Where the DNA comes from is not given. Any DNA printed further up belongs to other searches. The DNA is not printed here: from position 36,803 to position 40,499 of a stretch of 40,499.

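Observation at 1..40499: Locus-wide cohesin-dockerin network: a cellulosome-like surface assembly whose cargo is peptidases, redox and adhesin modules rather than glycosidases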

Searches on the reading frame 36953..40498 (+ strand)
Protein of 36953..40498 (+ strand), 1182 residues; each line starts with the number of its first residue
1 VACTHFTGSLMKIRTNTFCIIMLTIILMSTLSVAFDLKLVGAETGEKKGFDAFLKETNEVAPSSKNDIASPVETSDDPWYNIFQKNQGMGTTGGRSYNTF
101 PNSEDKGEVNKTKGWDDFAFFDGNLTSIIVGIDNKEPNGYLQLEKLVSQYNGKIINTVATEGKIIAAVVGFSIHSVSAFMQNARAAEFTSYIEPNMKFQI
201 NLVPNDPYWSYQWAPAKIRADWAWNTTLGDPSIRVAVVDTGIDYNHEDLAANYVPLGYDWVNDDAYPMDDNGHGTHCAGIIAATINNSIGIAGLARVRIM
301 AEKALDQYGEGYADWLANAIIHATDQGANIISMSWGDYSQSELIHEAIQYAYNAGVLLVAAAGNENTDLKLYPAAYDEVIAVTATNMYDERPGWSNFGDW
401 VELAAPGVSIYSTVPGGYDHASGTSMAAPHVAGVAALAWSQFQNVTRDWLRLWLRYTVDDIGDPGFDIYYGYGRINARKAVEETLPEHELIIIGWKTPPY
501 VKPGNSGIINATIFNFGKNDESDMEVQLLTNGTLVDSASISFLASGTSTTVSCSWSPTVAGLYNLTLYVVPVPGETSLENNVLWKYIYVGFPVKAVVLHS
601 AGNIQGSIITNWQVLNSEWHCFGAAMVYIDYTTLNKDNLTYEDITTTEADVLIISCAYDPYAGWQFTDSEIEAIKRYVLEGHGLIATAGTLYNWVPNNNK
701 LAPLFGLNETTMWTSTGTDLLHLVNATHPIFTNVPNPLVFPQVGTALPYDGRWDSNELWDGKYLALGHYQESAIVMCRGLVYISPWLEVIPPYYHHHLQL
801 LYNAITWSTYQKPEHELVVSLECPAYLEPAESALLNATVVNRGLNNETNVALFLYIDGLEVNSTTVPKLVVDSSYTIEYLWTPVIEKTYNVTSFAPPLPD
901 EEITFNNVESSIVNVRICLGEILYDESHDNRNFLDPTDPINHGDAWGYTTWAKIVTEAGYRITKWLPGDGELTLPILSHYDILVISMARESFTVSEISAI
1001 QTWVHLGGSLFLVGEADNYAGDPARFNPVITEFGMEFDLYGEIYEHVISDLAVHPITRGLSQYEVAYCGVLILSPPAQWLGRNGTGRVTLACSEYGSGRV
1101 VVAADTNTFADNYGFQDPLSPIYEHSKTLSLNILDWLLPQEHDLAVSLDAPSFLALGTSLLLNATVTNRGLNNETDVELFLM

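Call 6: search_protein_families(library=pfam, proteins=[window:36953-40498:+], max_evalue=1)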
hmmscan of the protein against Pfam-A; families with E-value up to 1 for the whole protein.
window:36953-40498:+ (1182 aa): 8 families
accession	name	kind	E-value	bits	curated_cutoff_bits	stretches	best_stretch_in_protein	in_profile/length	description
PF00082.27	Peptidase_S8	-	6.1e-56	190.3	21.8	1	233-473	4-288/288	Subtilase family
PF07705.17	CARDB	-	8.7e-24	84.1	22.7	2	490-571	4-85/101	CARDB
PF23355.1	IFT52_GIFT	-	2.2e-07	30.6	27.2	2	971-1035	37-101/246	IFT52 GIFT domain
PF14258.12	DUF4350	-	0.00042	21.1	30.4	1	944-1032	5-80/181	Domain of unknown function (DUF4350)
PF00207.28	A2M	-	0.0015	18.8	21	0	815-850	54-88/92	Alpha-2-macroglobulin family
PF09822.16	ABC_transp_aux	-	0.0046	16.7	34.7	0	978-1016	44-82/288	ABC-type uncharacterized transport system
PF16389.11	DUF4998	-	0.1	12.6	29.1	1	300-360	102-163/199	Domain of unknown function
PF15780.11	ASH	-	0.22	12.1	27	0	530-569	50-88/98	Abnormal spindle-like microcephaly-assoc'd, ASPM-SPD-2-Hydin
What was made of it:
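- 36953..40498 (+): S8 subtilase (catalytic domain 37649-38371; probable start ATG 36983), then CARDB x2 and GIFT/DUF4350-like domains. The contig end cuts it. A weak motif copy lies at 36922-36939. Peptidase_S8 190 bits (call 6).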
